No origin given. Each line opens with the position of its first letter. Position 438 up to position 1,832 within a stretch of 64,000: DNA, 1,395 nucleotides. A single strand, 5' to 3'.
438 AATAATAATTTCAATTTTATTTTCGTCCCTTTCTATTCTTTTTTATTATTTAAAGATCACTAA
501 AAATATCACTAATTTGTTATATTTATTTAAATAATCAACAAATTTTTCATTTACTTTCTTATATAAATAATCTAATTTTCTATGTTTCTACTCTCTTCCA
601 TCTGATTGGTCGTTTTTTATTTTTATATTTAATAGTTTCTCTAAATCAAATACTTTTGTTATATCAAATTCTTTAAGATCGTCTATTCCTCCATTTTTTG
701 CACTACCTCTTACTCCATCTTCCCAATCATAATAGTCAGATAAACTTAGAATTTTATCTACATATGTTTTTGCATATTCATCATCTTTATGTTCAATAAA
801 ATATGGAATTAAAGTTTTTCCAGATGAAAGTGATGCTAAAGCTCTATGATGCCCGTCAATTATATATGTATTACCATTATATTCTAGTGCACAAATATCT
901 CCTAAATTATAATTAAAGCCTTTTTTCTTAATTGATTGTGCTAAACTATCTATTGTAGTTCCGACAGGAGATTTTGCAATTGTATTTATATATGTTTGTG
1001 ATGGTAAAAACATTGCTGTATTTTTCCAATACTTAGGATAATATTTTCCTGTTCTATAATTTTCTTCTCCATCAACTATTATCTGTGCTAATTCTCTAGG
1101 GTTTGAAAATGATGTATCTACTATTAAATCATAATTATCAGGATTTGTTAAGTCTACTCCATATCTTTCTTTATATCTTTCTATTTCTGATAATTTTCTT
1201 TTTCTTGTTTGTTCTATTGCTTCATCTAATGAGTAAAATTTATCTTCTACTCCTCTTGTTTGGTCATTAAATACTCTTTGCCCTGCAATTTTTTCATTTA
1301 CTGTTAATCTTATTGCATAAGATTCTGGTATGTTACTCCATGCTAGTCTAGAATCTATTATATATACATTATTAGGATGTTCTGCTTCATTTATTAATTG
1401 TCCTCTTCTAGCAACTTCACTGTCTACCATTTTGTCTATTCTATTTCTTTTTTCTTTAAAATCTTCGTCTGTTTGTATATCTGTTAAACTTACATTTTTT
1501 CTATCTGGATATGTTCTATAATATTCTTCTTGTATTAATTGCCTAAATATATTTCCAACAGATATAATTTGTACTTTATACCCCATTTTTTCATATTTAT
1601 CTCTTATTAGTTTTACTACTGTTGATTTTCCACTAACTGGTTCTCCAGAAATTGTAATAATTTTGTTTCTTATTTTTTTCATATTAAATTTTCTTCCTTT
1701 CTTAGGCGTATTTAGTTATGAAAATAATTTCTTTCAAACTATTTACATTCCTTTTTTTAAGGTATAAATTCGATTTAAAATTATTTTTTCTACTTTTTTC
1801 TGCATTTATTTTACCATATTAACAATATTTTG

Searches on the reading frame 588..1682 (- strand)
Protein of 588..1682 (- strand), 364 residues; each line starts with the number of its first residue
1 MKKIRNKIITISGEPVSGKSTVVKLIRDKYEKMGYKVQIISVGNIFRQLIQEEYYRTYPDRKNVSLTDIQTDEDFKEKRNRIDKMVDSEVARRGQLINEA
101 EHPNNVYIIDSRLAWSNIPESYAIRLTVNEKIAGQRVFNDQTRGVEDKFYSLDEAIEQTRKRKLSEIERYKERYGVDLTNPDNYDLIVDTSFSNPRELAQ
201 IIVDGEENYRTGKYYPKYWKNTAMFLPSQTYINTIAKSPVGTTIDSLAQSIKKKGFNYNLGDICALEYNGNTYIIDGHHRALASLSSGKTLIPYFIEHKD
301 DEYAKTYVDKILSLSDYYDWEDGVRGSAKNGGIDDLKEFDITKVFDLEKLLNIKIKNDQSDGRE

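Call 38: search_protein_families(library=pfam, proteins=[window:588-1682:-], max_evalue=0.01)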
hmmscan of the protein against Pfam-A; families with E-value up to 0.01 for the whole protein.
window:588-1682:- (364 aa): 9 families
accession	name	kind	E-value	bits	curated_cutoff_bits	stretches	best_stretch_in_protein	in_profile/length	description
PF13189.12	Cytidylate_kin2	-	1.8e-07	32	28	1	8-191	1-175/176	Cytidylate kinase-like family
PF13207.12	AAA_17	-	1.9e-06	28.7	27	1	13-144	2-126/136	AAA domain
PF08433.16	KTI12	-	1.2e-05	25.4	22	1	9-63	4-55/271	Chromatin associated protein KTI12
PF13238.12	AAA_18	-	5.4e-05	24.1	29.4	1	9-140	1-111/128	AAA domain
PF20720.3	nSTAND3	-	0.00051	20.2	27.2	1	5-68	16-72/155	Novel STAND NTPase 3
PF19044.6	P-loop_TraG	-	0.0016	17.6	25.8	1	4-87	27-115/413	TraG P-loop domain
PF00406.28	ADK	-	0.0035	17.9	26.8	0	11-53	1-38/151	Adenylate kinase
PF07931.18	CPT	-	0.0057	16.9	22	0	180-203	145-168/172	Chloramphenicol phosphotransferase-like protein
PF03266.21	NTPase_1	-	0.0072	16.6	23.9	0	9-40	2-33/168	NTPase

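Call 39: search_protein_families(library=ncbifam, proteins=[window:588-1682:-], max_evalue=0.01)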
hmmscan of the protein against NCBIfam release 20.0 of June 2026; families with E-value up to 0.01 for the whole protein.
window:588-1682:- (364 aa): 10 families
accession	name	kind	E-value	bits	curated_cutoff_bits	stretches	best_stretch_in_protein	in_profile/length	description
TIGR02173.1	cyt_kin_arch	equivalog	2.6e-14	53.6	102.1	1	8-203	2-165/169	(d)CMP kinase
TIGR01351.1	adk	subfamily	0.00035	20.2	168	1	10-53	3-41/212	adenylate kinase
NF043079.1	MMSYN1_0167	equivalog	0.0013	17.6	740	1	6-185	31-203/561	oligopeptide ABC transporter ATP-binding protein OppD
TIGR00152.1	TIGR00152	equivalog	0.0024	17.7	65.55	1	8-53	1-41/188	dephospho-CoA kinase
NF005250.0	PRK06761.1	equivalog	0.0026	16.8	270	1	5-44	2-41/282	hypothetical protein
NF003651.0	PRK05286.2-4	equivalog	0.0041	15.8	448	1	3-47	278-320/377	quinone-dependent dihydroorotate dehydrogenase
TIGR00750.1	lao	equivalog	0.006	15.7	240.75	0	5-42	33-70/300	methylmalonyl Co-A mutase-associated GTPase MeaB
NF041025.1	antiphage_deaminase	equivalog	0.0068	15.3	400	1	8-175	3-128/437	anti-phage dCTP deaminase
TIGR00235.1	udk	equivalog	0.0078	15.9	220.3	0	3-52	3-50/207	uridine kinase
NF006746.0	PRK09270.1-5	subfamily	0.009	15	250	0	5-40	20-55/210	nucleoside/nucleotide kinase family protein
